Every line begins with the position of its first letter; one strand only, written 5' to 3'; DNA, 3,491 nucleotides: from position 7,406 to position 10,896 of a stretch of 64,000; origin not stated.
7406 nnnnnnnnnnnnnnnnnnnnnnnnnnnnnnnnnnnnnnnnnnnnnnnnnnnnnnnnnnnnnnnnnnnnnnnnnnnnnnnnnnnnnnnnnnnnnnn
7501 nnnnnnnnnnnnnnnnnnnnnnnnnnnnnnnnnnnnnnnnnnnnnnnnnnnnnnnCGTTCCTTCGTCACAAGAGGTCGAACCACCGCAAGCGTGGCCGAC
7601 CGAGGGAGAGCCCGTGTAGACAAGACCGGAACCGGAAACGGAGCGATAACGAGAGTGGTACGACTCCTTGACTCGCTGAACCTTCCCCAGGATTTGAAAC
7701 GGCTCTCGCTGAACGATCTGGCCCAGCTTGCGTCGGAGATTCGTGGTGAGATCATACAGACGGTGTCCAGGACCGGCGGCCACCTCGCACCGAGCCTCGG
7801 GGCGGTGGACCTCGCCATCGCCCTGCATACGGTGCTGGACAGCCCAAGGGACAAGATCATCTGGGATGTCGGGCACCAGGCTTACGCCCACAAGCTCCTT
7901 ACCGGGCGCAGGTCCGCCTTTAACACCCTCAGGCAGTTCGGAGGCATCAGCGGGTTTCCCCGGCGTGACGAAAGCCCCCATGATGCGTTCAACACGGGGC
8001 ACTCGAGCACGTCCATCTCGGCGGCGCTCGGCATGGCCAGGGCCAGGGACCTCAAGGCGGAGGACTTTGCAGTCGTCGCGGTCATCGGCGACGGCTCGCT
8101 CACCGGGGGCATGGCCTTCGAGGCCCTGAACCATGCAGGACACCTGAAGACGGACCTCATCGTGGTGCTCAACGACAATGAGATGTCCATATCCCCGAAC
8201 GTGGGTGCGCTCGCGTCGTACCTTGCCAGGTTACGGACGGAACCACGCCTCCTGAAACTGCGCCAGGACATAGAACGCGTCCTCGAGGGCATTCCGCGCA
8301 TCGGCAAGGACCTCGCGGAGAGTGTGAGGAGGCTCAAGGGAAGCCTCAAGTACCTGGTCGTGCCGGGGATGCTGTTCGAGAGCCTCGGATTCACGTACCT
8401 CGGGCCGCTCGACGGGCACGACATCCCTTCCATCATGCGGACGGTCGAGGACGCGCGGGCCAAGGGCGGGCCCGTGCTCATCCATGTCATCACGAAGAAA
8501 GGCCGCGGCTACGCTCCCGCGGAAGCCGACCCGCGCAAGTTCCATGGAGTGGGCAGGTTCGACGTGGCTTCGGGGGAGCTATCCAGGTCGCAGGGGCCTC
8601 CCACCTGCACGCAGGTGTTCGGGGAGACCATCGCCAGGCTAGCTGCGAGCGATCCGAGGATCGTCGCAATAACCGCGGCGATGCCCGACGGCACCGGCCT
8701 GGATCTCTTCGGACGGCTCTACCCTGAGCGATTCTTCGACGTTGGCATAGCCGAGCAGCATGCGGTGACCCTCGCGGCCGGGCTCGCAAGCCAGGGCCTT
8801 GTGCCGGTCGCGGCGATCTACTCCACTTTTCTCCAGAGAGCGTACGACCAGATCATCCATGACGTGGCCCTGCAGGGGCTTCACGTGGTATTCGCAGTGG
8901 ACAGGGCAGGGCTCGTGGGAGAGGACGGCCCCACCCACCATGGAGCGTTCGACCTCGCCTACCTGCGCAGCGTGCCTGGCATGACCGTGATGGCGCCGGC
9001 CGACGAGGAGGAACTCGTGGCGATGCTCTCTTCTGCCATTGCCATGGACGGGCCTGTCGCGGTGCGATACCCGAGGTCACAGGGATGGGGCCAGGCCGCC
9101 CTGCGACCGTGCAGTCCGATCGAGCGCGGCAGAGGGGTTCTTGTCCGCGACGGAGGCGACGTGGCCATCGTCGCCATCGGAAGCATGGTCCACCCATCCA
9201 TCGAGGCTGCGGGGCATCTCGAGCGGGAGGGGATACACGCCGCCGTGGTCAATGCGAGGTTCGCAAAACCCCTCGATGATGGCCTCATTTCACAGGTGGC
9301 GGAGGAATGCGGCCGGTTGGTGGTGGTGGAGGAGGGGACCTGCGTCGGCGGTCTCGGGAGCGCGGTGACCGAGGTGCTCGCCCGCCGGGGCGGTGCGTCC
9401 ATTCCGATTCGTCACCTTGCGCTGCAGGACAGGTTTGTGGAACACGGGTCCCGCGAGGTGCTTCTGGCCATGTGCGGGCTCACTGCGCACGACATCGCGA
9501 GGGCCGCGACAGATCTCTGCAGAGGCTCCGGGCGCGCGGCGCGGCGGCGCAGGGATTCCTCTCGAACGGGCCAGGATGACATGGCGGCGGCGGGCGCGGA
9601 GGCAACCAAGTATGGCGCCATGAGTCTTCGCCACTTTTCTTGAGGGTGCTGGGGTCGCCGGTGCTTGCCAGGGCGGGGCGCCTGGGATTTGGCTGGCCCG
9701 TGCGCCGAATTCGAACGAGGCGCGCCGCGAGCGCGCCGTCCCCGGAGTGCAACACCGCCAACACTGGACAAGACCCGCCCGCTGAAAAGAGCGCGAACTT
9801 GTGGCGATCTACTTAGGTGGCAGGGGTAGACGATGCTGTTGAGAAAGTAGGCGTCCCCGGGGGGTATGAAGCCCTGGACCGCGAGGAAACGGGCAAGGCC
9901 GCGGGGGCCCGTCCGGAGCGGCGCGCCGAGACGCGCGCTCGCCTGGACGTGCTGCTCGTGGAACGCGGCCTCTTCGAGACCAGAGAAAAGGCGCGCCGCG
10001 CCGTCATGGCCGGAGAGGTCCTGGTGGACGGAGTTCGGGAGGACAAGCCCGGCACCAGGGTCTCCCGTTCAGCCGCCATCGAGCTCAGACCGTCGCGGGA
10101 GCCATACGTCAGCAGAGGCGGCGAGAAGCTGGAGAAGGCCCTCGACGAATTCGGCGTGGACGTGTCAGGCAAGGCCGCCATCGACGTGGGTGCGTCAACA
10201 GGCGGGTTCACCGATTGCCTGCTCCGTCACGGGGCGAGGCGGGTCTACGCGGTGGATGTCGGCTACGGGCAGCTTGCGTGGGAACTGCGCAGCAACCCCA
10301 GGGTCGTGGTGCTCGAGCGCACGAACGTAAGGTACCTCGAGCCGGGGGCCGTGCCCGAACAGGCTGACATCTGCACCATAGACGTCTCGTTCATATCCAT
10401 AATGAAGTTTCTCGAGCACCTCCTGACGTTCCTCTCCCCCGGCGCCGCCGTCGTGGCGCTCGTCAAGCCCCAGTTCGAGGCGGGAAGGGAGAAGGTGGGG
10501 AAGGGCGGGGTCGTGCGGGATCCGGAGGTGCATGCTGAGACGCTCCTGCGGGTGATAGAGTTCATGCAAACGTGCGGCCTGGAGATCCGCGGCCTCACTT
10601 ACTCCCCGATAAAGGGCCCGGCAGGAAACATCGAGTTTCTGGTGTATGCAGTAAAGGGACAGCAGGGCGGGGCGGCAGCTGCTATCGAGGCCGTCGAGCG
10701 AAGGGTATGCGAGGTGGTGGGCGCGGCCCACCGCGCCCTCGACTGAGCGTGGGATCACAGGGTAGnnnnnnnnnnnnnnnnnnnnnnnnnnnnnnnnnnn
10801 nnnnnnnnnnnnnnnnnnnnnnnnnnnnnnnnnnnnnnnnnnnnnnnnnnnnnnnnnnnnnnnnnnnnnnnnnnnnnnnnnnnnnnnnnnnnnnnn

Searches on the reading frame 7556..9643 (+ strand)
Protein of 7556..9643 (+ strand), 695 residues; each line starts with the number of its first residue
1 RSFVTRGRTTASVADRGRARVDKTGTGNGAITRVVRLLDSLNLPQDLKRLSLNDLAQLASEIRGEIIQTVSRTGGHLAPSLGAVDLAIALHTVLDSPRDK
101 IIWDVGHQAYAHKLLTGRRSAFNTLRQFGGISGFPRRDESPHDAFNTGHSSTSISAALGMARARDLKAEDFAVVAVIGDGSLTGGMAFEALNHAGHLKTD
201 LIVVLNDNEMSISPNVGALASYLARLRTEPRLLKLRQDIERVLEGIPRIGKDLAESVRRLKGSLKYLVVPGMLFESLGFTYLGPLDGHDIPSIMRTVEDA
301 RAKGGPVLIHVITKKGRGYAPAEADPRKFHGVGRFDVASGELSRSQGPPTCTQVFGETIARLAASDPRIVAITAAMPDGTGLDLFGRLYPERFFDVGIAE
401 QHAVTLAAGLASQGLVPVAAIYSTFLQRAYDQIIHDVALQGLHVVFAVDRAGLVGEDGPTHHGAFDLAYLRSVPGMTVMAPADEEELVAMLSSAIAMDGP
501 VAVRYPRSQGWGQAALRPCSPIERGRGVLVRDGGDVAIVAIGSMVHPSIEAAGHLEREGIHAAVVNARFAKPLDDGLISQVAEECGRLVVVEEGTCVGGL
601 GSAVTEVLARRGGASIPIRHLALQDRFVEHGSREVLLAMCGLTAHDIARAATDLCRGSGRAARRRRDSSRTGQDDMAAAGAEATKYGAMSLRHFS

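Call 13: search_protein_families(library=pfam, proteins=[window:7556-9643:+], max_evalue=0.001)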
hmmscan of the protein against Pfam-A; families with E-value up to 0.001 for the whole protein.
window:7556-9643:+ (695 aa): 6 families
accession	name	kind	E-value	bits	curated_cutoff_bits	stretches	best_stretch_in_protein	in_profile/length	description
PF13292.11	DXP_synthase_N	-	1.6e-122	408.5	21.2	1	38-313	1-274/274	1-deoxy-D-xylulose-5-phosphate synthase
PF02779.29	Transket_pyr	-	1.8e-52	177.9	27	1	350-508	4-170/174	Transketolase, pyrimidine binding domain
PF02780.25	Transketolase_C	-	4.1e-32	111.1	25.9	1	525-647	1-124/124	Transketolase, C-terminal domain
PF00456.26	Transketolase_N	-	1.4e-10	41.2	22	1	67-216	14-191/334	Transketolase, thiamine diphosphate binding domain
PF02775.26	TPP_enzyme_C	-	9.2e-07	29.2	21.9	1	147-210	27-84/151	Thiamine pyrophosphate enzyme, C-terminal TPP binding domain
PF00676.26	E1_dh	-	8e-05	22.2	22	1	151-214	104-167/300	Dehydrogenase E1 component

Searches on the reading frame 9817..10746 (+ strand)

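Call 13: search_protein_families(library=pfam, proteins=[window:9817-10746:+], max_evalue=0.001)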
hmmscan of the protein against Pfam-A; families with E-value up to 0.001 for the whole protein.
window:9817-10746:+ (309 aa): 2 families
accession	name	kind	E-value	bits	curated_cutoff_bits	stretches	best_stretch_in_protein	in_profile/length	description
PF01728.25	FtsJ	-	1.4e-46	159.1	24.1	1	97-278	1-179/181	FtsJ-like methyltransferase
PF01479.30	S4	-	1.4e-11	44.4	22.8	1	42-85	2-45/48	S4 domain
